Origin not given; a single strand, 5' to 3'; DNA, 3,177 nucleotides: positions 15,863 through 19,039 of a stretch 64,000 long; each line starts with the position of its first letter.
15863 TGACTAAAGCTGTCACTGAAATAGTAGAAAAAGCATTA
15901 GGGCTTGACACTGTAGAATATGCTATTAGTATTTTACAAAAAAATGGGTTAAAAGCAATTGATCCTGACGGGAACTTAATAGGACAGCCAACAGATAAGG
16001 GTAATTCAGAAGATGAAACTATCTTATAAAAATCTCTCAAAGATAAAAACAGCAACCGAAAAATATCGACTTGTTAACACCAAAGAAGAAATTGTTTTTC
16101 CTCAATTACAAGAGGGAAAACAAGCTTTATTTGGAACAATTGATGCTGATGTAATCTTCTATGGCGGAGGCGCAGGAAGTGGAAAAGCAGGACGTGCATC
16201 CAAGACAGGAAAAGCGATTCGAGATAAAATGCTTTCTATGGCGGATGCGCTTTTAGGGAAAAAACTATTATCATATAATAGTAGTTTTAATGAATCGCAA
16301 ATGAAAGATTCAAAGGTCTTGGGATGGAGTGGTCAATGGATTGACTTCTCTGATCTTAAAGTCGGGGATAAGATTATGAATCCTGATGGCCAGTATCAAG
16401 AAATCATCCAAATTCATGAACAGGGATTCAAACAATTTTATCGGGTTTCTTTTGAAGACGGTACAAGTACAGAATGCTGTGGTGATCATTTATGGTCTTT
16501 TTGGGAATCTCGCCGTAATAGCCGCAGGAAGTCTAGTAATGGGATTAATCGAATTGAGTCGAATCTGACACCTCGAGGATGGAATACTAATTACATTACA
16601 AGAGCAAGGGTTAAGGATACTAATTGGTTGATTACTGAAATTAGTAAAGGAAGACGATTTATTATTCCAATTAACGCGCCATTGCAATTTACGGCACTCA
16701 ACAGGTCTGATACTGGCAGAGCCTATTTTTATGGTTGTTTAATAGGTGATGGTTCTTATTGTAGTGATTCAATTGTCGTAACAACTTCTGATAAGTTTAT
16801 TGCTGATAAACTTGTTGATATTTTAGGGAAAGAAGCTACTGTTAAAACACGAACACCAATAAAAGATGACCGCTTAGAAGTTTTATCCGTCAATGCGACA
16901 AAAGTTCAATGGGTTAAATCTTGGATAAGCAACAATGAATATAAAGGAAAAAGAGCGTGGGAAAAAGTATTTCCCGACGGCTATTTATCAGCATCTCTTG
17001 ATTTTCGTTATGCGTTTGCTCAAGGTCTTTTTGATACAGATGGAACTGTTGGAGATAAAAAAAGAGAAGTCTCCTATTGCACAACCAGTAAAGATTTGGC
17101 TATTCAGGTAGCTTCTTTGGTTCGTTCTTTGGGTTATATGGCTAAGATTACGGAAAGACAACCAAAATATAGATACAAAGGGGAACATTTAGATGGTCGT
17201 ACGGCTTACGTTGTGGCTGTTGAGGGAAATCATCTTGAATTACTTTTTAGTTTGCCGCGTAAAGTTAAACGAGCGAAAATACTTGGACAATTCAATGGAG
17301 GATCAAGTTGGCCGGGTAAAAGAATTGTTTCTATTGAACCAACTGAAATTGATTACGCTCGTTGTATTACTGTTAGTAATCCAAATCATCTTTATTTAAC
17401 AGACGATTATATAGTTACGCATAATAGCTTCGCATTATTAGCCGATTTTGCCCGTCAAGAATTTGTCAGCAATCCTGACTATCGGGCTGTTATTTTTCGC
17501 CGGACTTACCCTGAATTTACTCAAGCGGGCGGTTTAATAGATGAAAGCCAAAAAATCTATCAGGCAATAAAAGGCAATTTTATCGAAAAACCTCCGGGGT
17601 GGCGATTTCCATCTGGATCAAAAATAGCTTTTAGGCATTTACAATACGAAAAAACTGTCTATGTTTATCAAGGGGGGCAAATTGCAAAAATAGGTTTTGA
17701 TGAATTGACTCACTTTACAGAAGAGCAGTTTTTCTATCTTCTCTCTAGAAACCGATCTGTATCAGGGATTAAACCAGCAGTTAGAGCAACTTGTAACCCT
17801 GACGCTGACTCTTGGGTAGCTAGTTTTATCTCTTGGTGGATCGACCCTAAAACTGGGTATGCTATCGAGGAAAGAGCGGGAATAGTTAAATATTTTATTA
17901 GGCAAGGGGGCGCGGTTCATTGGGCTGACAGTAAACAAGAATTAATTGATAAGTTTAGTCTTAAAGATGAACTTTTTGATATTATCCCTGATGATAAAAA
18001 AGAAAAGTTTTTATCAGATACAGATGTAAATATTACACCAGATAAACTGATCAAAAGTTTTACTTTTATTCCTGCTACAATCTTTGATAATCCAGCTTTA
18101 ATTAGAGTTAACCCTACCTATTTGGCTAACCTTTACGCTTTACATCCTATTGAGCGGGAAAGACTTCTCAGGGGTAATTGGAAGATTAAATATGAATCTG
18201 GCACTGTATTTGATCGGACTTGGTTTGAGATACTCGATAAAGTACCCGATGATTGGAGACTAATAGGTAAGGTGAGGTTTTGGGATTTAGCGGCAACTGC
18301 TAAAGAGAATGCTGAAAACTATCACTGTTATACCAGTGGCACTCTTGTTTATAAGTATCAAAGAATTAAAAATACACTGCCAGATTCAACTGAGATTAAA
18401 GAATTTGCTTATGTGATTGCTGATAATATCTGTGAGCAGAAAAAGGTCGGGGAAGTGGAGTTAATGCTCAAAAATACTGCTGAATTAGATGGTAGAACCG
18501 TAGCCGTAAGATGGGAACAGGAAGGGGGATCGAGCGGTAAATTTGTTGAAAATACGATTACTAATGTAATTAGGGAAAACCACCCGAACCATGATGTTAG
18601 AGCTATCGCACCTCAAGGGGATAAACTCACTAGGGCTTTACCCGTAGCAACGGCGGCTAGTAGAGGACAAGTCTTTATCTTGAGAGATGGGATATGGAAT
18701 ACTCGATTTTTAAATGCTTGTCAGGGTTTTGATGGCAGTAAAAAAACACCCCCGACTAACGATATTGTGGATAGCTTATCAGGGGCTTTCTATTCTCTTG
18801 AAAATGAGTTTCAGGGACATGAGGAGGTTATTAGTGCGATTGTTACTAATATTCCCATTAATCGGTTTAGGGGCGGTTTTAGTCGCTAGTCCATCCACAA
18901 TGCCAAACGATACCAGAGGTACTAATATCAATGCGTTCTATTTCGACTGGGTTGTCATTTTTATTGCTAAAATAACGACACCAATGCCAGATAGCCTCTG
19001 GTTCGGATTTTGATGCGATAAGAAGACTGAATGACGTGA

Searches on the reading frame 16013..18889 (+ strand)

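Call 96: search_protein_families(library=pfam, max_evalue=0.001, proteins=[window:16013-18889:+])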
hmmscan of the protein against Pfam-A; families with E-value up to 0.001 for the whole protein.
window:16013-18889:+ (958 aa): 3 families
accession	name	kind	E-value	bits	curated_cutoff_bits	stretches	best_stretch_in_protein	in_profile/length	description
PF03237.21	Terminase_6N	-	7.1e-22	78.5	22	1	472-739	11-214/215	Terminase large subunit, T4likevirus-type, N-terminal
PF14528.11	LAGLIDADG_3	-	2.9e-13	50.3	22.5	1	331-392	2-64/82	LAGLIDADG-like domain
PF05204.19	Hom_end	-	1e-07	32.4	21.1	1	327-407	9-88/110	Homing endonuclease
